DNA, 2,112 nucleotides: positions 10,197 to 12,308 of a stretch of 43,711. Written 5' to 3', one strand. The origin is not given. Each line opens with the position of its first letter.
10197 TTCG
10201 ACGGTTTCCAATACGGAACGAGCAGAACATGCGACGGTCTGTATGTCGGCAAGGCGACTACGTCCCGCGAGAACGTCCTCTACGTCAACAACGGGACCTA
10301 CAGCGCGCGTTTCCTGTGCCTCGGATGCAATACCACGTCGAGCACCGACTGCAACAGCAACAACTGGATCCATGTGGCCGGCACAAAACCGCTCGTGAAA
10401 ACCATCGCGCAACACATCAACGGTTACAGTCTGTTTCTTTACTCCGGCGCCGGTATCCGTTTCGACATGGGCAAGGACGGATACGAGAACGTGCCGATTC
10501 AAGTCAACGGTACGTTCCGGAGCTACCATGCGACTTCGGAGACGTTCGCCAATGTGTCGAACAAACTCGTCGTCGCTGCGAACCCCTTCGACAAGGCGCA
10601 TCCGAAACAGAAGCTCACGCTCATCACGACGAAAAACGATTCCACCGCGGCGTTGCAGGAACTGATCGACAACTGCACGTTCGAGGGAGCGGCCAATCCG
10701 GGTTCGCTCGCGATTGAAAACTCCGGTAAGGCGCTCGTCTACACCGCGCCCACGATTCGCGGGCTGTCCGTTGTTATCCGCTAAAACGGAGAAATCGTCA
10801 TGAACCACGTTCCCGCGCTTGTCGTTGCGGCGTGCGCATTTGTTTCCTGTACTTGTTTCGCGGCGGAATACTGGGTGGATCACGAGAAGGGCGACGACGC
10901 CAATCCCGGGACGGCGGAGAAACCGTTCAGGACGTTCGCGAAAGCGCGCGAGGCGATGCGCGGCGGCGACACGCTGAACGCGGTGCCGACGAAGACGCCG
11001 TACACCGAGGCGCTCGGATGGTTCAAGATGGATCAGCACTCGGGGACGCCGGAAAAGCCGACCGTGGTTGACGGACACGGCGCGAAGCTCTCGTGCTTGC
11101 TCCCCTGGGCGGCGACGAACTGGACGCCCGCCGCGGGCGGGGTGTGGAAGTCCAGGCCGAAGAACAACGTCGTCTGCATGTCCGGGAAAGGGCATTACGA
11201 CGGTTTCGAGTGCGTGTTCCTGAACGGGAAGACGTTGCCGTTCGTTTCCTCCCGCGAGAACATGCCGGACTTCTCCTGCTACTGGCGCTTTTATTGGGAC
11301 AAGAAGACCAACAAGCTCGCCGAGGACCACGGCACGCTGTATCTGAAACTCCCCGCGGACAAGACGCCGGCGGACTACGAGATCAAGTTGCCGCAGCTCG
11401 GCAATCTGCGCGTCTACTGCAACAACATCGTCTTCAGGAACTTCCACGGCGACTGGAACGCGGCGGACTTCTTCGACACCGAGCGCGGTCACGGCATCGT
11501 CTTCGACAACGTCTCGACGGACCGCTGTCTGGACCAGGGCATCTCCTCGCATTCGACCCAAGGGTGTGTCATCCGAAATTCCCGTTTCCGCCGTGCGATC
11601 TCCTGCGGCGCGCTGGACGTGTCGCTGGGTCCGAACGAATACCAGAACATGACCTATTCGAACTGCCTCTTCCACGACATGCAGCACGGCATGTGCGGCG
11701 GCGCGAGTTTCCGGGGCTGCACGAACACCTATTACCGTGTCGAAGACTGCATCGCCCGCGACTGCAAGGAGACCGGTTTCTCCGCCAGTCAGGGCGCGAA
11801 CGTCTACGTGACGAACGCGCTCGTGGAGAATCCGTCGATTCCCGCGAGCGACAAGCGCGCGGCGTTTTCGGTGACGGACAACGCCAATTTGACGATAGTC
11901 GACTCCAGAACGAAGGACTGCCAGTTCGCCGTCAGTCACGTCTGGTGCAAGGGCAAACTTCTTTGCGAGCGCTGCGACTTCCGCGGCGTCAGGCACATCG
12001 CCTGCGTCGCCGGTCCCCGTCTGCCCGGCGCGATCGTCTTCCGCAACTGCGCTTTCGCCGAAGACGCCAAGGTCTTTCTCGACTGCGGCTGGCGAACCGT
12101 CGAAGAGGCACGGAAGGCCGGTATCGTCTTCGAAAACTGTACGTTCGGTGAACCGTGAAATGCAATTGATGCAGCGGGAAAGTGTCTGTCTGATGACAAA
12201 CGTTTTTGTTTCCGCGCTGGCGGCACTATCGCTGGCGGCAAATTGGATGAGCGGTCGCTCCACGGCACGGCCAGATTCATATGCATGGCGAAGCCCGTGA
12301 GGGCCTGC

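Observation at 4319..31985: All five repeat-rich secreted proteins share a 7-residue C-terminal tail G-[LT]-x-[VM]-x-[LIM]-[RQ]-COOH: candidate unrecognised sorting or anchoring signal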

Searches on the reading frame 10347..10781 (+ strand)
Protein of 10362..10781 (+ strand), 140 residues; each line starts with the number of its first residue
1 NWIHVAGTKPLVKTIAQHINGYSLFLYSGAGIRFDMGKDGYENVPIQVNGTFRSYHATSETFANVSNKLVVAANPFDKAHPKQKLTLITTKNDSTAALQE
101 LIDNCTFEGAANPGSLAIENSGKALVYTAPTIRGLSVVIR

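Call 29: search_protein_representatives(alignment_id=A4)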
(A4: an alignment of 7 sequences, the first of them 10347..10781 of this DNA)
Query: 7 sequences, 144 profile positions. Proteins with E-value up to 0.001 (for the whole library): 144; up to 1e-10: 71; up to 1e-30: 6. The best 144 are listed.
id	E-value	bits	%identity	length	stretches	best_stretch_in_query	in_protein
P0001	5.2e-62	224.1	-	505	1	1-144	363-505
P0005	7.7e-62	223.6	-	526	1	1-144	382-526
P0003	4.6e-59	214.6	-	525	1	1-144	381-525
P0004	2.9e-58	212.0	-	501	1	2-144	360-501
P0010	9.3e-42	158.4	-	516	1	1-144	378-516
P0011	8.2e-31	122.9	-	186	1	2-144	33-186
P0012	1.1e-29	119.3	-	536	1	1-144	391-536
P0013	1.2e-27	112.7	-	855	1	2-143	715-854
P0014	2.1e-25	105.4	-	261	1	2-143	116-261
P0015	2.1e-25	105.4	-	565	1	1-144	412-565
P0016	5.4e-25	104.1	-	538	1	1-144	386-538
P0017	4.9e-24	101.0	-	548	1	1-143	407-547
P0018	3.4e-23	98.3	-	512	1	2-144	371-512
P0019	2.9e-22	95.2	-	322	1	2-144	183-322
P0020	5.2e-22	94.4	-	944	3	6-144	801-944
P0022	2.0e-21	92.5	-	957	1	2-144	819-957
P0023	4.0e-21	91.6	-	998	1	1-143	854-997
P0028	2.0e-20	89.2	-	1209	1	1-134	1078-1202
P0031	3.4e-19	85.3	-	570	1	1-144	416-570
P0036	7.3e-18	81.0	-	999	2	6-136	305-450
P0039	2.5e-17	79.2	-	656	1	25-144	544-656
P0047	1.0e-15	74.0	-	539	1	2-144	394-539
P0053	3.9e-15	72.1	-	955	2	25-144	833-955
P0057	1.1e-14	70.6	-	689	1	2-144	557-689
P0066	1.7e-12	63.5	-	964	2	32-144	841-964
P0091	1.7e-08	50.6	-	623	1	67-144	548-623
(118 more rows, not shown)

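Call 37: list_cluster_members(proteins=[P0012, P0013, P0015, P0016, P0018, P0020, P0023, P0028, P0031, P0047])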
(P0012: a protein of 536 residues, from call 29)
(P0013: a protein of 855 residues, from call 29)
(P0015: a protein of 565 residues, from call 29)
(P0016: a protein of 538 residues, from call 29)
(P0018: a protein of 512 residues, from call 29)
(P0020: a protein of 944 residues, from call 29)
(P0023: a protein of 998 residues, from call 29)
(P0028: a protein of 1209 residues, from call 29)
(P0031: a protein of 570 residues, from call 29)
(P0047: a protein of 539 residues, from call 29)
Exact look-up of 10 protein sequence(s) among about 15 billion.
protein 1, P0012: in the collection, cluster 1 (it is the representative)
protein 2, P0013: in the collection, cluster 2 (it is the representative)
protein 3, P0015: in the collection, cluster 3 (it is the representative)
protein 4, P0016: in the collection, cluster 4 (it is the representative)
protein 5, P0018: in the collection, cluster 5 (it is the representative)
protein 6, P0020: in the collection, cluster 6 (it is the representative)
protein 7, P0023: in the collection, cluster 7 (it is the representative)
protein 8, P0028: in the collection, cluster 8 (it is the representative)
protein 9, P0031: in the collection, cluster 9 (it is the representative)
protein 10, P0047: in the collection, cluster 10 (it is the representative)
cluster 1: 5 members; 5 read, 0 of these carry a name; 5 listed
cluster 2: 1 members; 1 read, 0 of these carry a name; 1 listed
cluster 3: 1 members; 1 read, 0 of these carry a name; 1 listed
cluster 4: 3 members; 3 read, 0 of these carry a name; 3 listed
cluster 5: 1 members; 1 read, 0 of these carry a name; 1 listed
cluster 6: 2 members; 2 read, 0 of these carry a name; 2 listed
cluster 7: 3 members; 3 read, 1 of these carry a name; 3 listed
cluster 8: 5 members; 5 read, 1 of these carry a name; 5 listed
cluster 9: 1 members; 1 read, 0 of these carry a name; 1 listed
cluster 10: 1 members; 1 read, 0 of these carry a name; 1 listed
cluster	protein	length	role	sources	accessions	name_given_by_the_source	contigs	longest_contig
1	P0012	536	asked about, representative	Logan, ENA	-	-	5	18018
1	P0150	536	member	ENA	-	-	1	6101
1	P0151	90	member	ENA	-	-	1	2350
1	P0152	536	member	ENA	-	-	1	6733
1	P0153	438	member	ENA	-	-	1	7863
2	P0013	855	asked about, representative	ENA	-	-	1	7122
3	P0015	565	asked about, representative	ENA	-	-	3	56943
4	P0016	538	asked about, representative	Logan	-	-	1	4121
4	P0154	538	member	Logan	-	-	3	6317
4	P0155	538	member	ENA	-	-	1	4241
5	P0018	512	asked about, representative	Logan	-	-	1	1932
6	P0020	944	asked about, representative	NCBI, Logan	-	-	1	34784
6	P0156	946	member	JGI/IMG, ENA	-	-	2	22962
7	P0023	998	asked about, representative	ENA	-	-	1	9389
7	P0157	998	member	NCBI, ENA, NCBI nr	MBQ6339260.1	MAG: hypothetical protein IJI36_08955 [Kiritimatiellae bacterium] | hypothetical protein [Kiritimatiellia bacterium]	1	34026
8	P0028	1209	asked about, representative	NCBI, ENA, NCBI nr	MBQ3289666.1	MAG: hypothetical protein IJH50_09685 [Kiritimatiellae bacterium] | hypothetical protein [Kiritimatiellia bacterium]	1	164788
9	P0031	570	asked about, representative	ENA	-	-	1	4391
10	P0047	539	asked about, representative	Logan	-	-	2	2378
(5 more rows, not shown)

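Call 38: find_encoding_contigs(protein=P0028, flank=10000, max_places=3)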
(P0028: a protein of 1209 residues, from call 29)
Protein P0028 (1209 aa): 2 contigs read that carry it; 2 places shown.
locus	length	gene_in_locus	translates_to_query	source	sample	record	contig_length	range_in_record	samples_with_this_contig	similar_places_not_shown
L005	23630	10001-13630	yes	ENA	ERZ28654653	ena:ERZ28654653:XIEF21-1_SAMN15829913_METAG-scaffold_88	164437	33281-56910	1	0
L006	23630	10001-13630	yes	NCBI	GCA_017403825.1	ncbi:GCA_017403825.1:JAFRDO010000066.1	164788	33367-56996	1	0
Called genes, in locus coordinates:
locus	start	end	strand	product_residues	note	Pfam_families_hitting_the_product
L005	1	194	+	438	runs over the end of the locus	PF00149:Metallophos, PF12850:Metallophos_2 (faint)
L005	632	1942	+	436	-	-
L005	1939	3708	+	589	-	PF01663:Phosphodiest, PF00884:Sulfatase (weak), PF13385:Laminin_G_3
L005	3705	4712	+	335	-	PF03009:GDPD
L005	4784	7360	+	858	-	-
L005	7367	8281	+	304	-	PF03372:Exo_endo_phos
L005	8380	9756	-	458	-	PF13173:AAA_14, PF13635:DUF4143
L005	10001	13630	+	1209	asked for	PF13385:Laminin_G_3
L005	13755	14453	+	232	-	PF20582:UPF0758_N, PF04002:RadC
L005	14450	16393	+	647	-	PF12161:HsdM_N, PF02384:N6_Mtase, PF05175:MTS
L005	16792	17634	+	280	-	PF01420:Methylase_S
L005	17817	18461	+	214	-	PF05635:23S_rRNA_IVP (weak)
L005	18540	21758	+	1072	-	PF04313:HSDR_N, PF04851:ResIII, PF18766:SWI2_SNF2, PF22679:T1R_D3-like, PF11867:T1RH-like_C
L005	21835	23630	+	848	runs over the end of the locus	PF13385:Laminin_G_3 (weak)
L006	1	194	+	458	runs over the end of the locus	PF00149:Metallophos, PF12850:Metallophos_2 (faint)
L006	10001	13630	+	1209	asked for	PF13385:Laminin_G_3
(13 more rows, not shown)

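Call 53: search_protein_families(library=pfam, proteins=[L005:4784-7360:+, P0013, P0020, P0022, P0023, P0028, P0039, P0036, P0091], max_evalue=0.001)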
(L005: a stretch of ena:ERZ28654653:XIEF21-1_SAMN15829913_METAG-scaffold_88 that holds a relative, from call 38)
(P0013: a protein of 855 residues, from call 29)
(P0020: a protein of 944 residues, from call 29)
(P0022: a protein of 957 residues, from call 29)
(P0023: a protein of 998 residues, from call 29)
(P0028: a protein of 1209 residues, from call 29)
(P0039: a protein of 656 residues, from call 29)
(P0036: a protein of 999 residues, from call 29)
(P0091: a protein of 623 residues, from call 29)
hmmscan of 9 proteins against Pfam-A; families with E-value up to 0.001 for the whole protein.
L005:4784-7360:+ (858 aa): 0 families

P0013 (855 aa): 0 families

P0020 (944 aa): 0 families

P0022 (957 aa): 0 families

P0023 (998 aa): 1 family
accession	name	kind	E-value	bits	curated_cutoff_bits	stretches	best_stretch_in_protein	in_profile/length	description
PF13385.13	Laminin_G_3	-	1.7e-13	51.4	27.6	1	107-237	24-151/151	Concanavalin A-like lectin/glucanases superfamily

P0028 (1209 aa): 1 family
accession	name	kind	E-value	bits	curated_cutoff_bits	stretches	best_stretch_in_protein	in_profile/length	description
PF13385.13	Laminin_G_3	-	2.5e-17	63.8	27.6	2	113-227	34-151/151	Concanavalin A-like lectin/glucanases superfamily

P0039 (656 aa): 1 family
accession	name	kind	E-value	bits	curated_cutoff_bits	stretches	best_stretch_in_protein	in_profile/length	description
PF13385.13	Laminin_G_3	-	2.2e-10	41.3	27.6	0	365-472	47-151/151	Concanavalin A-like lectin/glucanases superfamily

P0036 (999 aa): 0 families

P0091 (623 aa): 0 families

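Call 59: search_protein_families(library=ncbifam, proteins=[window:10362-10781:+], max_evalue=10)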
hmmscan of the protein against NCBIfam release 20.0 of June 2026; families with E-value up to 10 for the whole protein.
window:10362-10781:+ (140 aa): 1 family
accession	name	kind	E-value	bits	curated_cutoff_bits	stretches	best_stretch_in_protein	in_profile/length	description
NF008500.0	PRK11410.1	equivalog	0.17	10.2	529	1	21-103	266-349/560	hypothetical protein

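Call 66: find_encoding_contigs(protein=P0015, flank=10000, max_places=1)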
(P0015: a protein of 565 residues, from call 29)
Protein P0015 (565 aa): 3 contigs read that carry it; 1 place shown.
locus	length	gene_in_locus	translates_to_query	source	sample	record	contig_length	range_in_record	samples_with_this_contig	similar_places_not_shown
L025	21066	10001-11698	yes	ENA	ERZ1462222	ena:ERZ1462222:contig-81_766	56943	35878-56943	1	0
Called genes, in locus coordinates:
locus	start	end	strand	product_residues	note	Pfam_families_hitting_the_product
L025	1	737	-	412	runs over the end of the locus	PF00392:GntR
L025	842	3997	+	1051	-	PF02449:Glyco_hydro_42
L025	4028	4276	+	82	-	-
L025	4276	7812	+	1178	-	PF02449:Glyco_hydro_42 (weak)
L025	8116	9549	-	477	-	PF01637:ATPase_2, PF13173:AAA_14 (faint), PF12840:HTH_20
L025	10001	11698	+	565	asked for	-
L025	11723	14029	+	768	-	-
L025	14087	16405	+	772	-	PF00474:SSF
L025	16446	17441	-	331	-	PF00892:EamA, PF03151:TPT (faint), PF00892:EamA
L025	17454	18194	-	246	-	PF00005:ABC_tran, PF13304:AAA_21 (faint)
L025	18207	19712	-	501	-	PF02554:CstA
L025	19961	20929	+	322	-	PF00155:Aminotran_1_2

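Call 67: find_encoding_contigs(protein=P0157, flank=10000, max_places=1)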
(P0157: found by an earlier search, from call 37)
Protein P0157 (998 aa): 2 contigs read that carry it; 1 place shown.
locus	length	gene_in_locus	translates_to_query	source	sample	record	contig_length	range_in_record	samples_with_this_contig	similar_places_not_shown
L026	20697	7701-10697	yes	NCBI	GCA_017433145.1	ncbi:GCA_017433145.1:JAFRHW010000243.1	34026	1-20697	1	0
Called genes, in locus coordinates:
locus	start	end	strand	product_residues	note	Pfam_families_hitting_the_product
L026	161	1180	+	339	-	PF00251:Glyco_hydro_32N (faint), PF22847:Glyco_hydro_43_rel (faint), PF04616:Glyco_hydro_43 (faint)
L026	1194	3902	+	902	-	PF12951:PATR (faint)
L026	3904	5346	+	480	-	PF26549:Tricorn_N (faint), PF26550:Tricorn_2nd, PF19283:APEH_N (faint), PF07676:PD40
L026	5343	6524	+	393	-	-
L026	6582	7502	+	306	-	PF00701:DHDPS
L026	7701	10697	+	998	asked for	PF13385:Laminin_G_3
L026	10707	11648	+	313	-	PF10518:TAT_signal (weak), PF00753:Lactamase_B, PF12706:Lactamase_B_2 (weak)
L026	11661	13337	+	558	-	PF04055:Radical_SAM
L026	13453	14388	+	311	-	PF03009:GDPD, PF16387:DUF4996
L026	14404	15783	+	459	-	PF07690:MFS_1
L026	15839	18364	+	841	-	PF02012:BNR (faint), PF13088:BNR_2, PF00295:Glyco_hydro_28 (weak), PF13229:Beta_helix (weak)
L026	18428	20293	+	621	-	PF00703:Glyco_hydro_2 (weak), PF02836:Glyco_hydro_2_C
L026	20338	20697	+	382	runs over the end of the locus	-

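Call 78: find_encoding_contigs(protein=P0057, flank=10000, max_places=2)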
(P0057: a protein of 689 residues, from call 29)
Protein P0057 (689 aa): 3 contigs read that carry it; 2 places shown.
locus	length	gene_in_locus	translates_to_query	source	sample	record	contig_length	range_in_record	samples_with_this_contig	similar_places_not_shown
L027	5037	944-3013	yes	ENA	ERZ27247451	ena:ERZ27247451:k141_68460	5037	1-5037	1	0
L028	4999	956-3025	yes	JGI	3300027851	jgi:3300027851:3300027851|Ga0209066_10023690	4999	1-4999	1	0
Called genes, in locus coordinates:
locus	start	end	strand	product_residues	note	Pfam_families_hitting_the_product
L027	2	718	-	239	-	?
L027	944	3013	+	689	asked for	-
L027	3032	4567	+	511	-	PF13229:Beta_helix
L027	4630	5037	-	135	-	?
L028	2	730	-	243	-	?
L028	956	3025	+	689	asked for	-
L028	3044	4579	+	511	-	PF13229:Beta_helix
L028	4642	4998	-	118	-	?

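Call 80: search_protein_families(library=pfam, proteins=[L026:1194-3902:+, L025:11723-14029:+, L005:632-1942:+, P0057, P0020, P0053, P0066], max_evalue=0.01)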
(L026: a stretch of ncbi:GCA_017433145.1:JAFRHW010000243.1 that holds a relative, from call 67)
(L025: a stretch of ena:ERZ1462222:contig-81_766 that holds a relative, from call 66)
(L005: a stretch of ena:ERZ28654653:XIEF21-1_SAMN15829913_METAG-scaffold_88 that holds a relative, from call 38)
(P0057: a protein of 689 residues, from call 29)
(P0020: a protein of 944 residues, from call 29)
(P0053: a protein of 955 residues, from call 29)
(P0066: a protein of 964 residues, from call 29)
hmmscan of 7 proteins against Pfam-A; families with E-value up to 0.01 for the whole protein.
L026:1194-3902:+ (902 aa): 1 family
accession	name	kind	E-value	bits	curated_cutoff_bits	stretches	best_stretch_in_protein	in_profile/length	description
PF12951.13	PATR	-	2.5e-12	47.1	27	1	525-557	1-30/30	Passenger-associated-transport-repeat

L025:11723-14029:+ (768 aa): 0 families

L005:632-1942:+ (436 aa): 0 families

P0057 (689 aa): 0 families

P0020 (944 aa): 0 families

P0053 (955 aa): 0 families

P0066 (964 aa): 0 families

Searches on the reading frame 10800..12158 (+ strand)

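Call 5: search_protein_families(library=pfam, proteins=[window:10800-12158:+], max_evalue=0.01)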
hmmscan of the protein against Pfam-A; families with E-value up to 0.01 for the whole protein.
window:10800-12158:+ (452 aa): 2 families
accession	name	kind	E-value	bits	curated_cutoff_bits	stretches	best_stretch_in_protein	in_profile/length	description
PF13229.12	Beta_helix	-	5.2e-08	33.1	25.9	1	208-367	9-154/158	Right handed beta helix region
PF22842.2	Pel9A-like_beta_helix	-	0.0012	18.3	25.2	1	23-63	10-49/370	Pel9A-like, right handed beta helix region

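Call 6: search_protein_families(library=ncbifam, proteins=[window:10800-12158:+], max_evalue=0.01)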
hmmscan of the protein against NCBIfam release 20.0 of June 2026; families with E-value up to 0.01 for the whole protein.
window:10800-12158:+ (452 aa): 2 families
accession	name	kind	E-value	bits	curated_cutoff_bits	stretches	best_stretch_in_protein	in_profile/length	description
NF047854.1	LIC10774_subfam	equivalog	7e-05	21.9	380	1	22-72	59-107/358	LIC10774/LIC10365 family surface protein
NF041899.1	pec_ly_PelN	equivalog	0.00057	18.8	740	1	6-63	10-66/437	pectate lyase PelN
